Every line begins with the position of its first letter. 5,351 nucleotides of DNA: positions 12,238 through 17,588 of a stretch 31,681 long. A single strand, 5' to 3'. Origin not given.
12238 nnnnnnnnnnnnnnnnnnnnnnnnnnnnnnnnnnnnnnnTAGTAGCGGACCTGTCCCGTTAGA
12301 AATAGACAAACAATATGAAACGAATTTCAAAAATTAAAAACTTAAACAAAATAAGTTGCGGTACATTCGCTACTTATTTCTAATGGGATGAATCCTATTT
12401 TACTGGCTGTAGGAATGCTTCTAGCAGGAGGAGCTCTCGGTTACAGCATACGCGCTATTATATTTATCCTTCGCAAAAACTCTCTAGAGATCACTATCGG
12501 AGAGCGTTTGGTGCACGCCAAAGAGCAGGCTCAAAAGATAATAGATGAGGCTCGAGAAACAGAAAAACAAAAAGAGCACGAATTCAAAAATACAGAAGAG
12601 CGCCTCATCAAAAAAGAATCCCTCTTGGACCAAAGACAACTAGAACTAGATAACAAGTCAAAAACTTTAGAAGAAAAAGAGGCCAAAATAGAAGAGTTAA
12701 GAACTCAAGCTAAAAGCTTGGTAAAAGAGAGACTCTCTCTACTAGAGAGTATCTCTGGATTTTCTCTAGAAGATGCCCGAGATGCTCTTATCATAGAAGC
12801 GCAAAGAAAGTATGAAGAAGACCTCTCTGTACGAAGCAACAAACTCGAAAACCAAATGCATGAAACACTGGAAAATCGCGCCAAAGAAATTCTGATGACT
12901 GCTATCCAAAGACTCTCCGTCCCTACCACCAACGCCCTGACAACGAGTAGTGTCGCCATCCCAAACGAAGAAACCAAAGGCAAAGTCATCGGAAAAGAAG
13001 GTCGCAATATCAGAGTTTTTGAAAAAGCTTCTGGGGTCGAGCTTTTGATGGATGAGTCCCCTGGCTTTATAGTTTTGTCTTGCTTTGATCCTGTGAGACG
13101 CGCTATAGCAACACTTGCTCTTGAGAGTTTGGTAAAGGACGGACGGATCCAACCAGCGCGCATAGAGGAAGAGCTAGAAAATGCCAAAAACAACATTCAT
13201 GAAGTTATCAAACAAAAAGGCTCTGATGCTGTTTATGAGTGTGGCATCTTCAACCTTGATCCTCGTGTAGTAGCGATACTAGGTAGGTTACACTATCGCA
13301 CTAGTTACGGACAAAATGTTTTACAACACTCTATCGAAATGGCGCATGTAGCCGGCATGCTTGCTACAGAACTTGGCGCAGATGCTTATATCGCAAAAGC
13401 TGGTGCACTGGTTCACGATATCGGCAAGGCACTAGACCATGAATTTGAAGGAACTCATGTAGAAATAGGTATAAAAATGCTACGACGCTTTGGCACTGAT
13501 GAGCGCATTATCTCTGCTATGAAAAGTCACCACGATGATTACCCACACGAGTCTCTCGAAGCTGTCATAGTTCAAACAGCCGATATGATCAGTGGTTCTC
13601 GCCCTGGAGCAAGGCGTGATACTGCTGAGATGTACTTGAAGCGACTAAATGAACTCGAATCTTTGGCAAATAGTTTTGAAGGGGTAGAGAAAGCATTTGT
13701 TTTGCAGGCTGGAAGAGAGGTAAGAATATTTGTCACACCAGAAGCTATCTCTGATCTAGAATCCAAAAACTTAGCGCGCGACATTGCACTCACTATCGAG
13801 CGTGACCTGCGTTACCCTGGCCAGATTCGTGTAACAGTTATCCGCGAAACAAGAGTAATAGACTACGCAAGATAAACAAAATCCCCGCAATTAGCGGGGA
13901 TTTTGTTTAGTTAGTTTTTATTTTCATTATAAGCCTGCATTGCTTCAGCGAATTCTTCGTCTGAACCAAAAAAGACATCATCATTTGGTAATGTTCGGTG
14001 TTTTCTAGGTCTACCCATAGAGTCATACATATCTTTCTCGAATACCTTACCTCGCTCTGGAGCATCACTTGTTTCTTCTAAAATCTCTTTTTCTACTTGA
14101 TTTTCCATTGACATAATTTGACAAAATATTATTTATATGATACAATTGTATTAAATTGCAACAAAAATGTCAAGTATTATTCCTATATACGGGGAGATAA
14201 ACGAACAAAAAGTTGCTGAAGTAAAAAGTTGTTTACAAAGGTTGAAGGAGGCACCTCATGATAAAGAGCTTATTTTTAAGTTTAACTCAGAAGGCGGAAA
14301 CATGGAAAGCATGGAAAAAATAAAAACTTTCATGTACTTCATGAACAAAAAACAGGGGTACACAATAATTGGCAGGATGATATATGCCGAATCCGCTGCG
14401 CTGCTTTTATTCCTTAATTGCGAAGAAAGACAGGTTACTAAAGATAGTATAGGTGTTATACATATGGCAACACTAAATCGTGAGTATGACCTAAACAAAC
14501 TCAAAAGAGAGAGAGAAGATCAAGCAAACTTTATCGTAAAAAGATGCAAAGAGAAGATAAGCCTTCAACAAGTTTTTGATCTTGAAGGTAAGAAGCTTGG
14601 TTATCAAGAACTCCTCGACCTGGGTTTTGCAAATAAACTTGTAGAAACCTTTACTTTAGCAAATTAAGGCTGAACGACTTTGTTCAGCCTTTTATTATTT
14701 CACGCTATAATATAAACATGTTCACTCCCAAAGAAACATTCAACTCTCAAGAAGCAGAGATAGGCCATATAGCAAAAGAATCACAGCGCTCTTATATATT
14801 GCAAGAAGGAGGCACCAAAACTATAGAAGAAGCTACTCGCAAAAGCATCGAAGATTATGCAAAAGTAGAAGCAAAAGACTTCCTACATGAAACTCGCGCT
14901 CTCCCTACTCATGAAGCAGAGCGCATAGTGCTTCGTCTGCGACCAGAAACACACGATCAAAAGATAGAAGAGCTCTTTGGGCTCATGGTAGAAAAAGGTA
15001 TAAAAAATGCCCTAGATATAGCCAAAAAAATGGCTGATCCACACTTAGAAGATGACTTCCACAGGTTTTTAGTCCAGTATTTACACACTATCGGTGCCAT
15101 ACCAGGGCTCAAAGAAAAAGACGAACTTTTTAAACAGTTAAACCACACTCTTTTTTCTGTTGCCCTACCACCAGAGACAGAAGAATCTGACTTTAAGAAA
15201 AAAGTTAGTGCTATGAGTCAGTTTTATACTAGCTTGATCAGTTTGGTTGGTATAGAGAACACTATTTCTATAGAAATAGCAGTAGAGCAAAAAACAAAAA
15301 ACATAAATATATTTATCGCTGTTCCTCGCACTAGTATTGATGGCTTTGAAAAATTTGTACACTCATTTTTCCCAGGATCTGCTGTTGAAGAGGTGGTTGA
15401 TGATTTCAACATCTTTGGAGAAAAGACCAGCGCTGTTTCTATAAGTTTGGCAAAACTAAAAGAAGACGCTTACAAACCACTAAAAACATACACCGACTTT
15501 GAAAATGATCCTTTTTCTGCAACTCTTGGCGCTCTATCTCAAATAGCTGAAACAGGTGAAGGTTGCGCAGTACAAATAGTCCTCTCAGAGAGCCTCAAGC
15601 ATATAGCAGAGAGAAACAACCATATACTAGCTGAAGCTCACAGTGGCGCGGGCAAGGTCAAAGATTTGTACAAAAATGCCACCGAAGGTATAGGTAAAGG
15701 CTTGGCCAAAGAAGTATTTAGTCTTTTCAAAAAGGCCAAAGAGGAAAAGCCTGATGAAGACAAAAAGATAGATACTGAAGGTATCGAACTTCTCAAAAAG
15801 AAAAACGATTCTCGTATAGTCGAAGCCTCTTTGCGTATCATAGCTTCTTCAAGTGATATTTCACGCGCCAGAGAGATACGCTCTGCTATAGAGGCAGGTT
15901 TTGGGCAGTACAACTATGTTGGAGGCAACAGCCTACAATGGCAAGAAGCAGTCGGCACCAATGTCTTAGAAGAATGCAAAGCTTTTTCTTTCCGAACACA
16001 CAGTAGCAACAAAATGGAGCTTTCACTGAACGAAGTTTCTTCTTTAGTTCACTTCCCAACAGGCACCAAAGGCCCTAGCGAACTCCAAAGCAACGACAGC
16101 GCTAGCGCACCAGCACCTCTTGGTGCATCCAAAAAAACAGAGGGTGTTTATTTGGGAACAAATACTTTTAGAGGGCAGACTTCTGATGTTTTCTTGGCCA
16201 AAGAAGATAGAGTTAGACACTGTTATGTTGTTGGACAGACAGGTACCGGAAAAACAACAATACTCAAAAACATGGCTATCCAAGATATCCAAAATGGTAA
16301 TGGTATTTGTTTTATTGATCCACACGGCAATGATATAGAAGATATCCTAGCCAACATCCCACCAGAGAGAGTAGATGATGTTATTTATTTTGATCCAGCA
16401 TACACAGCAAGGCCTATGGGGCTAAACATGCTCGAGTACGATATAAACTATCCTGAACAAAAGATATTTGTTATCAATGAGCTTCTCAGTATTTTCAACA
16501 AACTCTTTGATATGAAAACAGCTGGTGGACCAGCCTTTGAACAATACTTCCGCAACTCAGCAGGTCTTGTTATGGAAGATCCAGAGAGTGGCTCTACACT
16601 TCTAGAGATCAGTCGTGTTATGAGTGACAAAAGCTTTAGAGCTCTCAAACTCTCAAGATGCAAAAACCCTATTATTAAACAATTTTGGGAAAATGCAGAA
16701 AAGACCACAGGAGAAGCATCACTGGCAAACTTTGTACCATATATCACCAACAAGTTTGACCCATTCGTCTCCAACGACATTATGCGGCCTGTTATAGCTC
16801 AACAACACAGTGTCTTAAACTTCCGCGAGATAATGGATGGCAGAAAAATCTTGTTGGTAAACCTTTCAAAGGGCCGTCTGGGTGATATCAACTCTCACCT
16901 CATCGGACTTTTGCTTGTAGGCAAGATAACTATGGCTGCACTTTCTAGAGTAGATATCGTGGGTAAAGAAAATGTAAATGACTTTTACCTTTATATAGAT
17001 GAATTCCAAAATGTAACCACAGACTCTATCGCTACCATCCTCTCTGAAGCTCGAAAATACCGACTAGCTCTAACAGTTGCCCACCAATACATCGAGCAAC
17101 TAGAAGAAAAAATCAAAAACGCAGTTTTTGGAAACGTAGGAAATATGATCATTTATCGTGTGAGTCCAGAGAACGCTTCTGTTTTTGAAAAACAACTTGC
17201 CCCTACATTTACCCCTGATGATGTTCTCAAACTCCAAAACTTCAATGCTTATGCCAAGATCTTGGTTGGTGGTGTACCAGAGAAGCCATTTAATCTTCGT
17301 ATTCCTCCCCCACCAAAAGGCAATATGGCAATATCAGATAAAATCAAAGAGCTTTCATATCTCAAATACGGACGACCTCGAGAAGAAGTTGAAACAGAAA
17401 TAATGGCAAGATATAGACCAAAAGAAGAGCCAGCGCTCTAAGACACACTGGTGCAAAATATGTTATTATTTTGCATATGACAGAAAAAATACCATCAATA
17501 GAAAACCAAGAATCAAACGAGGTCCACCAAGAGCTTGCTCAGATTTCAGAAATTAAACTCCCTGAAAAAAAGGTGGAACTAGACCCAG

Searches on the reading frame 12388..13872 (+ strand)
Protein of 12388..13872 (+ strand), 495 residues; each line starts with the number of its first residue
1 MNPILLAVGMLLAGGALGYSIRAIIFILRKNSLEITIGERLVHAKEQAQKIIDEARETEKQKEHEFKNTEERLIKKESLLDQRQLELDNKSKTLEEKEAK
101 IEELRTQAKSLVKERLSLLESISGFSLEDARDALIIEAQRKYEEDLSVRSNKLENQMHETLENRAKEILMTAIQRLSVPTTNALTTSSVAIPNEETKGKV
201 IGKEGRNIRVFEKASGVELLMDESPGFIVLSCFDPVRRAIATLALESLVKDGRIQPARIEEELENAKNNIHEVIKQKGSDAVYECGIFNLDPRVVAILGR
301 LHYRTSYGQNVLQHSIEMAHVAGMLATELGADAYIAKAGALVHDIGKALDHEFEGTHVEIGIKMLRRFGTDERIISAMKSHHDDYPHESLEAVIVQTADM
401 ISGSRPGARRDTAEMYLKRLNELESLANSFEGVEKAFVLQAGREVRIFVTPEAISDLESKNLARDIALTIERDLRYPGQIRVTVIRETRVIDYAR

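Call 4: search_protein_families(library=pfam, proteins=[window:12388-13872:+], max_evalue=1)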
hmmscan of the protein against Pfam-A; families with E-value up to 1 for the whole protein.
window:12388-13872:+ (495 aa): 9 families
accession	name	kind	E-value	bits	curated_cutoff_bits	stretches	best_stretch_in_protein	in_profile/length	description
PF12072.13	RNase_Y_N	-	1.1e-21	77.7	32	1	39-177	53-198/201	RNase Y N-terminal region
PF01966.28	HD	-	3.8e-16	59.8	22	1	311-400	1-112/116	HD domain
PF00013.35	KH_1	-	0.00055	20.1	21.5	1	188-224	3-39/66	KH domain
PF23095.1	KH_NusA_C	-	0.0058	17.1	34.2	1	193-223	6-36/59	Transcription termination/antitermination protein NusA, KH domain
PF08668.18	HDOD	-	0.021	14.7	22.9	1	310-347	94-132/196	HDOD domain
PF13083.13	KH_KhpA-B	-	0.078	13.3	32.1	1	193-208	36-51/73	KhpA/KhpB, KH domain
PF07650.23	KH_2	-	0.086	13.1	22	1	194-219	33-58/78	KH domain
PF02601.20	Exonuc_VII_L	-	0.22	11.4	35.9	1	44-179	149-269/315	Exonuclease VII, large subunit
PF18019.7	Cas3_HD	-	0.42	11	23.1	0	356-424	100-171/207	Cas3, HD domain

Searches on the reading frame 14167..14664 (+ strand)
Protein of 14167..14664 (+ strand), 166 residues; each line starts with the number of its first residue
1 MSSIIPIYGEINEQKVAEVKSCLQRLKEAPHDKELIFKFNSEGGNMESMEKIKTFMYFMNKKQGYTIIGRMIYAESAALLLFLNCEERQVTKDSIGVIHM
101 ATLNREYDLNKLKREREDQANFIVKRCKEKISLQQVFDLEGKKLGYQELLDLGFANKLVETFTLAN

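Call 96: search_protein_families(library=pfam, proteins=[window:14167-14664:+], max_evalue=0.001)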
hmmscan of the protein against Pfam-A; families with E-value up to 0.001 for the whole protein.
window:14167-14664:+ (166 aa): 1 family
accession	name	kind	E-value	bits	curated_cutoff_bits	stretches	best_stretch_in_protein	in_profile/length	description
PF00574.28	CLP_protease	-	4.6e-06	27.1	20.2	1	3-103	17-116/182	Clp protease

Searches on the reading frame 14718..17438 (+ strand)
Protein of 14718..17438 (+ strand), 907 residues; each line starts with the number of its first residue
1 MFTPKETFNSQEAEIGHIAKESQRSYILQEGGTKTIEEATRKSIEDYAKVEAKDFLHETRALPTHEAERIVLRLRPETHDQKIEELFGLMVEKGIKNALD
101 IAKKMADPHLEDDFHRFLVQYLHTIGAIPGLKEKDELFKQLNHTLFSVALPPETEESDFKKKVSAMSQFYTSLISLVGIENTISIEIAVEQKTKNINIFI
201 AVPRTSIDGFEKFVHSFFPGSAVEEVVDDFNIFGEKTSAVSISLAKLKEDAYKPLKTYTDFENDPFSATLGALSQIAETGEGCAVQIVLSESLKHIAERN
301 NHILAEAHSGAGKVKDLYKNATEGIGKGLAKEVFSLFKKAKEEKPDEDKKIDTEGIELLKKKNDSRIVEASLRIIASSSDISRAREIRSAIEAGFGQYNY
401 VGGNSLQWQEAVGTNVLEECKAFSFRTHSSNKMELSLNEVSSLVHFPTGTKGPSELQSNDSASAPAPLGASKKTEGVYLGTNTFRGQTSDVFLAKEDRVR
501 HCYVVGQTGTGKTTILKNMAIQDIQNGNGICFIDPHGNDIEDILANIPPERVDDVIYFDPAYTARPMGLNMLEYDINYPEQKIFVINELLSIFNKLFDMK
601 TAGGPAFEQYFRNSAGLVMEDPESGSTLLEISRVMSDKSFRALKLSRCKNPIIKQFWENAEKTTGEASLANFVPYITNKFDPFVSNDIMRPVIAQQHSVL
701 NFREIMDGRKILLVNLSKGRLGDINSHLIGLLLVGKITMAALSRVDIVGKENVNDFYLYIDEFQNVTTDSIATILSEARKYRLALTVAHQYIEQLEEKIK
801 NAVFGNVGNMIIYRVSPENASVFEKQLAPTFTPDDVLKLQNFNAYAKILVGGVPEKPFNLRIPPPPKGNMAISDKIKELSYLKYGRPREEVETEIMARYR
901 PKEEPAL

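Call 96: search_protein_families(library=pfam, proteins=[window:14718-17438:+], max_evalue=0.001)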
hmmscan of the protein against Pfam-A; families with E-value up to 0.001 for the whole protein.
window:14718-17438:+ (907 aa): 8 families
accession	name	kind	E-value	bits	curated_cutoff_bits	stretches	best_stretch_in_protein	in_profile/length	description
PF10412.15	TrwB_AAD_bind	-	5.6e-06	25.9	20.5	0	493-538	9-54/387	Type IV secretion-system coupling protein DNA-binding domain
PF12696.13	TraG-D_C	-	7.2e-05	23.2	22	1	756-815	2-66/126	TraM recognition site of TraD and TraG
PF25199.1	nSTAND_NTPase5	-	7.7e-05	23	34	1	494-547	36-90/145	Novel STAND NTPase 5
PF20720.3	nSTAND3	-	9.3e-05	22.6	27.2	1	499-559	17-72/155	Novel STAND NTPase 3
PF01935.23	DUF87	-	0.00012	22.7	23.2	1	489-539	12-63/220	Helicase HerA, central domain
PF13401.12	AAA_22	-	0.00014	22.6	27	0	500-547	6-54/130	AAA domain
PF24389.1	ORC-CDC6-like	-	0.00056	19.2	27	0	497-525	30-58/571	ORC-CDC6-like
PF02534.20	T4SS-DNA_transf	-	0.00085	18.7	20.1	0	729-799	278-348/468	Type IV secretory system Conjugative DNA transfer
